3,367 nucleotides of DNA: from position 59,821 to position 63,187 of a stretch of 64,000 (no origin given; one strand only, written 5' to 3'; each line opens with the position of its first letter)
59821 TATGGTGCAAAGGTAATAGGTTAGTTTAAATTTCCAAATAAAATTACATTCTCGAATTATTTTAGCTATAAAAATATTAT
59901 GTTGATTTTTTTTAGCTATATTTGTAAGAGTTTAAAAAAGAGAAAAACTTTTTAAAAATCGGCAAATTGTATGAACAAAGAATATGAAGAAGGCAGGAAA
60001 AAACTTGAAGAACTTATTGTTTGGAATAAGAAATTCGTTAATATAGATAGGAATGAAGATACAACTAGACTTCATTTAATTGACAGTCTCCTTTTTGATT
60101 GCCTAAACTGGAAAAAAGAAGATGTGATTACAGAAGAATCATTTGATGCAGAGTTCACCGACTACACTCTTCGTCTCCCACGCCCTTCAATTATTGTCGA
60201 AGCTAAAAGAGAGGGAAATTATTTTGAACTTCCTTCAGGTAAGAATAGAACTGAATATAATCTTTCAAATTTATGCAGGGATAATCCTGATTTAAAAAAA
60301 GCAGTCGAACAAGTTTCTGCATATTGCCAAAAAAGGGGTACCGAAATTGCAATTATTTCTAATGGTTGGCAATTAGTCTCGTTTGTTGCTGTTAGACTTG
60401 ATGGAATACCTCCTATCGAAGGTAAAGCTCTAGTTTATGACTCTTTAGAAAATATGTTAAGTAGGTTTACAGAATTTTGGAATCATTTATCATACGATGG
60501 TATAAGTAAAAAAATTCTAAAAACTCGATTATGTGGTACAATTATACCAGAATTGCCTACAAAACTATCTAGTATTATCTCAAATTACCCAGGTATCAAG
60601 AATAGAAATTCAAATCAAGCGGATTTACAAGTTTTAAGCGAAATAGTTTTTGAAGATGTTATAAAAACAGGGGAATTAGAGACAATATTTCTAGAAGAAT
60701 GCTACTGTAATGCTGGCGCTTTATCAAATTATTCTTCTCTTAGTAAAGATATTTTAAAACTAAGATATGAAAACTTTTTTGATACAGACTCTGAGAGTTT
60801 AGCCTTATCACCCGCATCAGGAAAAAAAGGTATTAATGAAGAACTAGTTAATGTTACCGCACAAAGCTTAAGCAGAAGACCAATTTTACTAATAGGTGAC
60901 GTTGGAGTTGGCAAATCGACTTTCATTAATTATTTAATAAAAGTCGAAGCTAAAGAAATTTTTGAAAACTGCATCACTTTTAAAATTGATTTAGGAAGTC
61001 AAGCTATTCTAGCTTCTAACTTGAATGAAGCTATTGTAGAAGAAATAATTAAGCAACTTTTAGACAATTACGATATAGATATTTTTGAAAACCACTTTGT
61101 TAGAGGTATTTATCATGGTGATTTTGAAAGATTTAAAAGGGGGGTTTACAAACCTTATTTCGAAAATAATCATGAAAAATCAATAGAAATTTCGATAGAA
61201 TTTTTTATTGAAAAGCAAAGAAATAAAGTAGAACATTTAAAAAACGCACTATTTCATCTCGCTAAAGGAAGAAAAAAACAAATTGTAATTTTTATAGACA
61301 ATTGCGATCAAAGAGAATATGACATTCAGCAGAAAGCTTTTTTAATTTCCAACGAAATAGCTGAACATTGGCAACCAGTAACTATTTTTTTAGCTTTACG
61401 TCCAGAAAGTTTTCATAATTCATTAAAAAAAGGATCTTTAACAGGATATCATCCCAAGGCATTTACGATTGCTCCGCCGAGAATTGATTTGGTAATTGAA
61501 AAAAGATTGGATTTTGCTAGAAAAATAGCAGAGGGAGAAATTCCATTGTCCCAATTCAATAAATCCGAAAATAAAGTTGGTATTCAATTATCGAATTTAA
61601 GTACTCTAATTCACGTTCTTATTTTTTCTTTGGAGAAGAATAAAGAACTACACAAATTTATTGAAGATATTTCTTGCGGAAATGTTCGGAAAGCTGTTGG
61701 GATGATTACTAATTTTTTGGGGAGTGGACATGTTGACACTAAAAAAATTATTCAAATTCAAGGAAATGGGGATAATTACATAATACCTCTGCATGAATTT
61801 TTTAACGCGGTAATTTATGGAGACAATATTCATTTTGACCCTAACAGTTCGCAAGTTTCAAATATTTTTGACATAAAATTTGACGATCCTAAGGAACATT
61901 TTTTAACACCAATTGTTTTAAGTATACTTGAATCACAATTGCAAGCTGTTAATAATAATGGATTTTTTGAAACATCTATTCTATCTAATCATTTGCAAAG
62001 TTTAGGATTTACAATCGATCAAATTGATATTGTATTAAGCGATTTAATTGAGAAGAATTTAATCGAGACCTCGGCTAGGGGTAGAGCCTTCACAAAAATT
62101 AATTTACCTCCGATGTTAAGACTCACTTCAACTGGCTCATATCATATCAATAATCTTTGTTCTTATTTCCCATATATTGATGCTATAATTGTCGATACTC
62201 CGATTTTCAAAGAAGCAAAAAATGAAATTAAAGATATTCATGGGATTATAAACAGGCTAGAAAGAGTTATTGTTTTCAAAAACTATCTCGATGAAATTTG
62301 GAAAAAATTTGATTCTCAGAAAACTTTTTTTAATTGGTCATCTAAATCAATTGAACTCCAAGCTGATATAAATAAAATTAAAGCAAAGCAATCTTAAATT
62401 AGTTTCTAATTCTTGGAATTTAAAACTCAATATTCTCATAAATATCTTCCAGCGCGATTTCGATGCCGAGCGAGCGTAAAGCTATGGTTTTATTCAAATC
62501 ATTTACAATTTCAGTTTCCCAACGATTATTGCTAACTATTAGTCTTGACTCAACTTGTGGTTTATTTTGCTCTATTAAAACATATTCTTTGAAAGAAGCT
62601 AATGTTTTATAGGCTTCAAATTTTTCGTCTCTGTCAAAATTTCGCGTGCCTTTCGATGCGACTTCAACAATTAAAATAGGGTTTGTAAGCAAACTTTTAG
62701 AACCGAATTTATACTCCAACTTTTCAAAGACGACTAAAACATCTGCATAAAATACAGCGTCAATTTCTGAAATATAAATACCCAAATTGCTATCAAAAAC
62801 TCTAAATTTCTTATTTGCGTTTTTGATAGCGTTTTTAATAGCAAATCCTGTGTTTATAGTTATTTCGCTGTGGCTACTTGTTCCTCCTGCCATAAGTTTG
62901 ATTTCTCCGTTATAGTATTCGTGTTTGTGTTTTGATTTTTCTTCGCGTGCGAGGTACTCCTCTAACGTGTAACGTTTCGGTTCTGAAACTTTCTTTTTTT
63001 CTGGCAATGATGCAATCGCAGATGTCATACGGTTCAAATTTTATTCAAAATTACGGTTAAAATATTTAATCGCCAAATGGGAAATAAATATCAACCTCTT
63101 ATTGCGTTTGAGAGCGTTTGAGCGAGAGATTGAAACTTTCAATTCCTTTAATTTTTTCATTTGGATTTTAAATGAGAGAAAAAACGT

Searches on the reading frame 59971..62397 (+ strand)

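Call 48: search_protein_families(library=pfam, proteins=[window:59971-62397:+], max_evalue=0.1)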
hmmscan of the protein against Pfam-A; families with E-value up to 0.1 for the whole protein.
window:59971-62397:+ (808 aa): 13 families
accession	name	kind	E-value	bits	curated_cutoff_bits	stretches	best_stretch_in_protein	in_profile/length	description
PF13401.12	AAA_22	-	0.00017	22.4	27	1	302-448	5-96/130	AAA domain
PF13191.12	AAA_16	-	0.00018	22.4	32.6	1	301-447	24-143/167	AAA ATPase domain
PF01637.24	ATPase_2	-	0.00061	20.1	33.2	1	297-460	15-133/225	ATPase domain predominantly from Archaea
PF07693.20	KAP_NTPase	-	0.00087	19.1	20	1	304-451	22-166/293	KAP family P-loop domain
PF03193.22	RsgA_GTPase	-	0.0014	18.9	30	1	294-325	98-129/174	RsgA GTPase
PF12775.13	AAA_7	-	0.0037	17.3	25.8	1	301-342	32-74/181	P-loop containing dynein motor region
PF01926.29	MMR_HSR1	-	0.011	16.3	21.9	1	305-327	2-24/113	50S ribosome-binding GTPase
PF13086.12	AAA_11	-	0.013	15.8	27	1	289-424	3-137/257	AAA domain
PF00350.29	Dynamin_N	-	0.051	14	27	0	305-327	1-23/168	Dynamin family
PF13555.12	AAA_29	-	0.073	13.3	27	0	300-319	19-39/61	P-loop containing region of AAA domain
PF02367.23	TsaE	-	0.081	13.3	26.6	0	300-325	23-44/128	Threonylcarbamoyl adenosine biosynthesis protein TsaE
PF05673.19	DUF815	-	0.083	12.5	23.8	0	291-327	39-78/249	Protein of unknown function (DUF815)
PF08477.19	Roc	-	0.097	13.4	27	0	305-340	2-35/119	Ras of Complex, Roc, domain of DAPkinase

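Call 57: search_protein_families(library=padloc, proteins=[window:59971-62397:+], max_evalue=0.001)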
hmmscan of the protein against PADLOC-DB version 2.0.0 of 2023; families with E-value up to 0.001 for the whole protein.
window:59971-62397:+ (808 aa): 0 families

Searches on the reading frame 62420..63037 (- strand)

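Call 48: search_protein_families(library=pfam, proteins=[window:62420-63037:-], max_evalue=0.1)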
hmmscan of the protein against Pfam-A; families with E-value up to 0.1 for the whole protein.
window:62420-63037:- (205 aa): 1 family
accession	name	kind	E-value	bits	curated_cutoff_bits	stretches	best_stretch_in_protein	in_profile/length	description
PF05685.18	Uma2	-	2.3e-26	92.7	27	1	25-196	1-171/172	Putative restriction endonuclease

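Call 57: search_protein_families(library=padloc, proteins=[window:62420-63037:-], max_evalue=0.001)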
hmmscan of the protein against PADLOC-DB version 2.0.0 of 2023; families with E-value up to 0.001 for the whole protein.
window:62420-63037:- (205 aa): 4 families
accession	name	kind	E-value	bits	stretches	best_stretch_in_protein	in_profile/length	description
PDLC04833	PDC-S03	-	2.3e-19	67.7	1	19-164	20-168/207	-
PDLC04834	PDC-S03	-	5.8e-19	66.5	1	19-200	5-182/184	-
PDLC04832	PDC-S03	-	1.4e-18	65.3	1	19-201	5-187/188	-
PDLC04835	PDC-S03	-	1e-10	39.5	1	19-156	5-145/207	-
